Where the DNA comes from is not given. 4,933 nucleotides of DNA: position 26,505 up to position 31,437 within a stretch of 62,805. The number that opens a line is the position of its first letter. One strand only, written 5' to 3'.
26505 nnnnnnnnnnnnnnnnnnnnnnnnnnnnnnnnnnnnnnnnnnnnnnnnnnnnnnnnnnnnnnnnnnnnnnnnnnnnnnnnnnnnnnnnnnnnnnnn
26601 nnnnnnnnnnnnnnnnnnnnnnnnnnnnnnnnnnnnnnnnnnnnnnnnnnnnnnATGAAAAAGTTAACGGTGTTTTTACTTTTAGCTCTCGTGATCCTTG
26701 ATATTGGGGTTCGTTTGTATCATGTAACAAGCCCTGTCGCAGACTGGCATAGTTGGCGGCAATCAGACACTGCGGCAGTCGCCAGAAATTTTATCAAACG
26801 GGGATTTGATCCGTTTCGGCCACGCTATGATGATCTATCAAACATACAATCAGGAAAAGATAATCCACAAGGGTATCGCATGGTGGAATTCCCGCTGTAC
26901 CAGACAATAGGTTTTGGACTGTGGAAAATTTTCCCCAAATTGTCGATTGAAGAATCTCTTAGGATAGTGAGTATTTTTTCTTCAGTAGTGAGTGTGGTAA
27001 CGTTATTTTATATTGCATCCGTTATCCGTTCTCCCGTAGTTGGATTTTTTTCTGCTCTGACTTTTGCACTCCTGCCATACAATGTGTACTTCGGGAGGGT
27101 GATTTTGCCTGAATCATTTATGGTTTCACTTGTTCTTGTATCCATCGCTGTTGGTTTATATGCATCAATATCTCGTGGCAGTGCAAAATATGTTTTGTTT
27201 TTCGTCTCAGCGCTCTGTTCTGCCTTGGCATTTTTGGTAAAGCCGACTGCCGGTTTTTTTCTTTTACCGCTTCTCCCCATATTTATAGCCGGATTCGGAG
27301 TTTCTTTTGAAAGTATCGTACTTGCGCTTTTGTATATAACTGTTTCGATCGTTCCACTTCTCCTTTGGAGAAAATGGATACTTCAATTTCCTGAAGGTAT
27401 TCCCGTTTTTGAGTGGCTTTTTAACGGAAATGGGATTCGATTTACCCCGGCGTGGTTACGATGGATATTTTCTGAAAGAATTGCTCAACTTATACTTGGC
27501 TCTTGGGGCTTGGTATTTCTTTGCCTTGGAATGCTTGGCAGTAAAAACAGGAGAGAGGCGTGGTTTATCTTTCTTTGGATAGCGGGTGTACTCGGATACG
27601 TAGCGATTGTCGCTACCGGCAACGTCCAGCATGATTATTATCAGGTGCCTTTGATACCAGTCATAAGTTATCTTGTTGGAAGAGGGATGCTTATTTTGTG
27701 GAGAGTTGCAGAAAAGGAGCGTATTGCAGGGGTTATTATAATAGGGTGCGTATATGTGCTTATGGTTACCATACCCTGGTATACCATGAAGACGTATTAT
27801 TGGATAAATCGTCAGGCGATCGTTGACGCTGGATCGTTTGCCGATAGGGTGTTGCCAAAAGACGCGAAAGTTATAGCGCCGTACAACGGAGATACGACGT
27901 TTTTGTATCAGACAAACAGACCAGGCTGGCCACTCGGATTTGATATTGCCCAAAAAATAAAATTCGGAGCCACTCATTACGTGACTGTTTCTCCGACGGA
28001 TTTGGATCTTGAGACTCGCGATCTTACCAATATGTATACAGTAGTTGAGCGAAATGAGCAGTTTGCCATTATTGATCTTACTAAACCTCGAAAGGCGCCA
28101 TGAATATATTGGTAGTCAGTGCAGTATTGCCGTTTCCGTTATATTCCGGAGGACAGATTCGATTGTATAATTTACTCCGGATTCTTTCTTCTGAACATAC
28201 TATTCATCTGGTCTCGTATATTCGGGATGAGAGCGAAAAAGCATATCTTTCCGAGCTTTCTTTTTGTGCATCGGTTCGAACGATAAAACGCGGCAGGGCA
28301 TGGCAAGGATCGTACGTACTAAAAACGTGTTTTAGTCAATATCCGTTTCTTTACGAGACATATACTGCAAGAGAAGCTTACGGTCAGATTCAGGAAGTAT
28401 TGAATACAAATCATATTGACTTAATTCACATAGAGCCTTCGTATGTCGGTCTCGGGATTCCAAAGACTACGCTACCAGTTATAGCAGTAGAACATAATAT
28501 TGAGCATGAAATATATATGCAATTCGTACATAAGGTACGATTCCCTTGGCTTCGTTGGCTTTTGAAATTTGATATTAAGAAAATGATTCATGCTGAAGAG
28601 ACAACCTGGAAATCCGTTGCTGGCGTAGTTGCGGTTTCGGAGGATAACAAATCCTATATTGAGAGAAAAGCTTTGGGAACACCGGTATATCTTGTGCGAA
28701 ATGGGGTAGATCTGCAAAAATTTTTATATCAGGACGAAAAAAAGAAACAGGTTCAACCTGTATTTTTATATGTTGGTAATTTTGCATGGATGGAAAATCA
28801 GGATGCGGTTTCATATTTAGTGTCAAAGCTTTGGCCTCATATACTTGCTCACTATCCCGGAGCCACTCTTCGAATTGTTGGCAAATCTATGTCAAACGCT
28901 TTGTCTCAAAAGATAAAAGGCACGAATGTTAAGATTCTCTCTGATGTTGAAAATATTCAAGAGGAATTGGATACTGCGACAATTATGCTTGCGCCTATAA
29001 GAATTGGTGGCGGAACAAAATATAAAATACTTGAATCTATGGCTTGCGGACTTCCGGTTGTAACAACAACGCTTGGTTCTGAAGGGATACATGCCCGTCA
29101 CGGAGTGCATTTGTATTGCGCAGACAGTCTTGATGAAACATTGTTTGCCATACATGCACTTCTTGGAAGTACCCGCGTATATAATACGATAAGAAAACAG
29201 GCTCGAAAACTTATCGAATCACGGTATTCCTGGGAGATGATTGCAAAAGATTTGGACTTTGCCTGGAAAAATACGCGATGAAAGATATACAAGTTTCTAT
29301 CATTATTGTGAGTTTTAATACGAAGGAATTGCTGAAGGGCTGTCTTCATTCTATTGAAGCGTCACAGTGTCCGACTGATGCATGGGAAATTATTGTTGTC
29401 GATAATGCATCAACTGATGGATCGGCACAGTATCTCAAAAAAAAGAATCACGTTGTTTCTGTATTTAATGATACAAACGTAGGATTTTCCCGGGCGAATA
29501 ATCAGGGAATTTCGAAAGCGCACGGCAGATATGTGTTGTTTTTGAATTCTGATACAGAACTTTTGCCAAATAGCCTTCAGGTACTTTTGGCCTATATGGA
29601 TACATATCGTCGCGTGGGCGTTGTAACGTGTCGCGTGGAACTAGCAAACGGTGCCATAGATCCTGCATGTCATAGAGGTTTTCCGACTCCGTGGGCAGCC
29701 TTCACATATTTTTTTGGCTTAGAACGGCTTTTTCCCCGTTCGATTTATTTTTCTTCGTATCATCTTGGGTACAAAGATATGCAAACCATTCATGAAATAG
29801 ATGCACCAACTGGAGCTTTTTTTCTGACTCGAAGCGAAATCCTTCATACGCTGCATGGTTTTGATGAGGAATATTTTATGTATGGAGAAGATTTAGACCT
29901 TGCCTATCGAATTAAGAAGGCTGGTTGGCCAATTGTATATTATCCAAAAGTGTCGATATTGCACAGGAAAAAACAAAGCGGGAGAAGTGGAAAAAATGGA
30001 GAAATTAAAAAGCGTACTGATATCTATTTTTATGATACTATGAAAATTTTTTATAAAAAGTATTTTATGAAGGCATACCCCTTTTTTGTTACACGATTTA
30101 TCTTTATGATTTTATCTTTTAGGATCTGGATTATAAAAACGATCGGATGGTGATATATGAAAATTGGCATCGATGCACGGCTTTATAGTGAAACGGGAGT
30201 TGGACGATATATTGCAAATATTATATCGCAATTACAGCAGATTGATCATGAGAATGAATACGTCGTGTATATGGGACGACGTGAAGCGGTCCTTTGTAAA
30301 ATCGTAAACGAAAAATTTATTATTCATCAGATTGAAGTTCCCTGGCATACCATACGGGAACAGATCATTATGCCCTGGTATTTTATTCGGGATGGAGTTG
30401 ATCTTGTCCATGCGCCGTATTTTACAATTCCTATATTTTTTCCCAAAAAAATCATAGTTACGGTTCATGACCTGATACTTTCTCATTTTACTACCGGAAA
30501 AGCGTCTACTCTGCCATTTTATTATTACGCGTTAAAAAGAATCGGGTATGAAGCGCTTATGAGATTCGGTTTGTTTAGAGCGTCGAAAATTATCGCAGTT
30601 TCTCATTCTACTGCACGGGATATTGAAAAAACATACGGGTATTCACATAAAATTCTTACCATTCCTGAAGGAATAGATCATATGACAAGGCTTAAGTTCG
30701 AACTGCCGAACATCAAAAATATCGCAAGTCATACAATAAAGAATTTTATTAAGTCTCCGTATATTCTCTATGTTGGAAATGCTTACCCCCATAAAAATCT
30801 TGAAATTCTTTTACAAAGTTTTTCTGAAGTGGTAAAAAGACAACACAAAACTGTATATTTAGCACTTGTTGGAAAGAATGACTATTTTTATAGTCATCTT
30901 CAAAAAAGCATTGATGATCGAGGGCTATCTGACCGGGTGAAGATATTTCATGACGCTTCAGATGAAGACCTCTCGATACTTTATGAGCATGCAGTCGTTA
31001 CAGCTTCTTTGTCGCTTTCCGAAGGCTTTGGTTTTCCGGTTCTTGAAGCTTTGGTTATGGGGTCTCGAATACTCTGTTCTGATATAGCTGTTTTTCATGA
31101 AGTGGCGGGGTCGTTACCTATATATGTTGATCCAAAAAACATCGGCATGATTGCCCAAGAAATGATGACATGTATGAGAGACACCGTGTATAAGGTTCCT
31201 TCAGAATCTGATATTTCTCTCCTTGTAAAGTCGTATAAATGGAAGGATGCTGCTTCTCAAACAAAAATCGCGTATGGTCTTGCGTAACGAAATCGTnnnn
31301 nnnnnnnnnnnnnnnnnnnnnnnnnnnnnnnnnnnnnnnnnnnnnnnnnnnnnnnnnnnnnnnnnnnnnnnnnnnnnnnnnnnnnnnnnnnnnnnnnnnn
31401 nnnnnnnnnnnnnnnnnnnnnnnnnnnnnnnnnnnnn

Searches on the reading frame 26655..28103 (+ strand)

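Call 69: search_protein_families(library=pfam, proteins=[window:26655-28103:+], max_evalue=0.0001)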
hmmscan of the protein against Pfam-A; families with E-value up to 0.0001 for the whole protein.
window:26655-28103:+ (482 aa): 1 family
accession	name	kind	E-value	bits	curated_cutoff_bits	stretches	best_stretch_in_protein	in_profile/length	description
PF13231.12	PMT_2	-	6.6e-07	30.1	26.1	1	98-238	20-160/160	Dolichyl-phosphate-mannose-protein mannosyltransferase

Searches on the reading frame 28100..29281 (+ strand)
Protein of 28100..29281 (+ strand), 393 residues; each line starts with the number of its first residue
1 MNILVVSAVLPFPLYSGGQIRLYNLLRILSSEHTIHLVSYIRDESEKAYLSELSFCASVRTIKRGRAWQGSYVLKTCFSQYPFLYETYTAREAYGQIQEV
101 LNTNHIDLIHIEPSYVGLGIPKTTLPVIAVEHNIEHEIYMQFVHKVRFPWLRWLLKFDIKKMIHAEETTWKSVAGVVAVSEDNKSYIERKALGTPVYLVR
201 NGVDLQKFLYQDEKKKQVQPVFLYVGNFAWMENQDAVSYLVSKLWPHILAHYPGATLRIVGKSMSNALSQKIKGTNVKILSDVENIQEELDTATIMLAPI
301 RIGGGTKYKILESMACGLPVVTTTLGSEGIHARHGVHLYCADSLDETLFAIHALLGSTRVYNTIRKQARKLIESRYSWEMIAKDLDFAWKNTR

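Call 69: search_protein_families(library=pfam, proteins=[window:28100-29281:+], max_evalue=0.0001)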
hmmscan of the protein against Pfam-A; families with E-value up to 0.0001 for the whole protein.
window:28100-29281:+ (393 aa): 3 families
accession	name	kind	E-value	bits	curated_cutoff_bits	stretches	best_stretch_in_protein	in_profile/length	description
PF13692.12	Glyco_trans_1_4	-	8.8e-23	81.6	27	1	220-352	2-137/142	Glycosyl transferases group 1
PF00534.26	Glycos_transf_1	-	1e-10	41.9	26.4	1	211-344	7-143/172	Glycosyl transferases group 1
PF13439.12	Glyco_transf_4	-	3.4e-09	37.4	28.5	1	16-206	2-169/170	Glycosyltransferase Family 4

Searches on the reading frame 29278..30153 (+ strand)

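Call 69: search_protein_families(library=pfam, proteins=[window:29278-30153:+], max_evalue=0.0001)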
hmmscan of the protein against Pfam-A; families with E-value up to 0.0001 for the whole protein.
window:29278-30153:+ (291 aa): 4 families
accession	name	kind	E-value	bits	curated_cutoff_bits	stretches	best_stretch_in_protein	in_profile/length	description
PF00535.33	Glycos_transf_2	-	5.6e-28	98.4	23.3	1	7-120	1-116/168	Glycosyl transferase family 2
PF13641.12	Glyco_tranf_2_3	-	7.8e-21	75.6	27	1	6-230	3-212/230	Glycosyltransferase like family 2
PF10111.15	Glyco_tranf_2_2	-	2e-09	37.8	27.3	1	34-101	28-100/276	Glycosyltransferase like family 2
PF13632.12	Glyco_trans_2_3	-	3.5e-09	37.2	27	1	85-251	1-129/198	Glycosyl transferase family group 2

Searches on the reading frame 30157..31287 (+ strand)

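Call 69: search_protein_families(library=pfam, proteins=[window:30157-31287:+], max_evalue=0.0001)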
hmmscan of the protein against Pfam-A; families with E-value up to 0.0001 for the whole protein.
window:30157-31287:+ (376 aa): 4 families
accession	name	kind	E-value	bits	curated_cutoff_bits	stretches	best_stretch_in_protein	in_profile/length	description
PF00534.26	Glycos_transf_1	-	1.4e-22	80.5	26.4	1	199-342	14-158/172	Glycosyl transferases group 1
PF13692.12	Glyco_trans_1_4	-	9.8e-18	65.2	27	1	201-342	2-142/142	Glycosyl transferases group 1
PF13439.12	Glyco_transf_4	-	7.5e-14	52.5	28.5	1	14-175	3-168/170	Glycosyltransferase Family 4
PF13579.12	Glyco_trans_4_4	-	4.4e-05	24.3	29.7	1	13-171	1-157/158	Glycosyl transferase 4-like domain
